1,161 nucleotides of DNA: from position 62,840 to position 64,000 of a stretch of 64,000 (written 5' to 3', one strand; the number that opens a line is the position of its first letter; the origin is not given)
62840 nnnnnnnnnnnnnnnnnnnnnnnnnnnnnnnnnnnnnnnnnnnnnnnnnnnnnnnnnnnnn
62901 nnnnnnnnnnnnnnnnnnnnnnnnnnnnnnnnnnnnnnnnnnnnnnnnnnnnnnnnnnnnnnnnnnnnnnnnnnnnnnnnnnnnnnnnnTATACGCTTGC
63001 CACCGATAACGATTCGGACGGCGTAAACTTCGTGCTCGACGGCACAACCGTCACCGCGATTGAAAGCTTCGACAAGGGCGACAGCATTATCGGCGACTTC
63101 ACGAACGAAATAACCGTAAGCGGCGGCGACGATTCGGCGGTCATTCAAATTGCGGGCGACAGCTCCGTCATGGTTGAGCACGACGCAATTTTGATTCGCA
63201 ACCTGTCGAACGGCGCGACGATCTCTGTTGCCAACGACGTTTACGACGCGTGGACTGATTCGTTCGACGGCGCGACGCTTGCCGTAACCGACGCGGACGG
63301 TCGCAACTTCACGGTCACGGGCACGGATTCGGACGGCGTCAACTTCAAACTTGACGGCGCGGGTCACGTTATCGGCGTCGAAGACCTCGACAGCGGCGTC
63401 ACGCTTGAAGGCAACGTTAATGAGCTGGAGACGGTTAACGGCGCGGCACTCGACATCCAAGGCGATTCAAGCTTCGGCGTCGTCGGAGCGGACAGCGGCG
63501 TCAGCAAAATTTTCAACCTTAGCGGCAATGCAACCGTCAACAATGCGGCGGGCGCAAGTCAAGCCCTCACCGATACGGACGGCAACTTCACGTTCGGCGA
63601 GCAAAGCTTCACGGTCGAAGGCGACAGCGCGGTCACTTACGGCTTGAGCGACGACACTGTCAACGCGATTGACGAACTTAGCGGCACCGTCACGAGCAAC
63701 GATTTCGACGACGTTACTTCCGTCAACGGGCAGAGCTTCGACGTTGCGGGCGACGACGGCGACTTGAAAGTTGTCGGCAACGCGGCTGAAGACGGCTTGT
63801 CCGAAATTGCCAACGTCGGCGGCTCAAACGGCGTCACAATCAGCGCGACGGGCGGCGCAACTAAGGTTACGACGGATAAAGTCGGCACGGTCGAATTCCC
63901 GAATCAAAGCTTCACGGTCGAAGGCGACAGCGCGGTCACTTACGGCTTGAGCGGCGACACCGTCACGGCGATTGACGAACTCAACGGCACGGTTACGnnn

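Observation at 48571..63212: Two tandem 7.32-kb DNA super-repeats inside the giant gene, with more than 2 kb apparently 100% identical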

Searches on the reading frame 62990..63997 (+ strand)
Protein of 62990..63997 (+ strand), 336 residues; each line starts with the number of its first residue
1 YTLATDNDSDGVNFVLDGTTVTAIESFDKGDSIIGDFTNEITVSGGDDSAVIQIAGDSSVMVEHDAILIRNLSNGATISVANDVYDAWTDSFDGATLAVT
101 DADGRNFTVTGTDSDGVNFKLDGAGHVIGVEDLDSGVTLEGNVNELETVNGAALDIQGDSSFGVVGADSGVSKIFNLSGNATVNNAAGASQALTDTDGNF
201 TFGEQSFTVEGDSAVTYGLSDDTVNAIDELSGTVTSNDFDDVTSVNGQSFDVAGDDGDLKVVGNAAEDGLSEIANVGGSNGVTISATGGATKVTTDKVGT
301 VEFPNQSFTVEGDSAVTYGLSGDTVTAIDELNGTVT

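Call 18: find_related_loci(query=window:62990-63997:+, collection=genome_contigs, flank=10000)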
Query window:62990-63997:+ (336 aa) in genome_contigs; peptide patterns used: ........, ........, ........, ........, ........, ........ (x = any residue, [..] = any of these).
140 stretches matched a pattern, but none encodes a relative of the query by tblastn (E <= 1e-3).

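Call 54: find_related_loci(query=window:63131-63997:+, collection=metagenome_contigs, flank=10000)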
Query window:63131-63997:+ (289 aa) in metagenome_contigs; peptide patterns used: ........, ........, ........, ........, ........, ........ (x = any residue, [..] = any of these).
533 stretches matched a pattern, but none encodes a relative of the query by tblastn (E <= 1e-3).
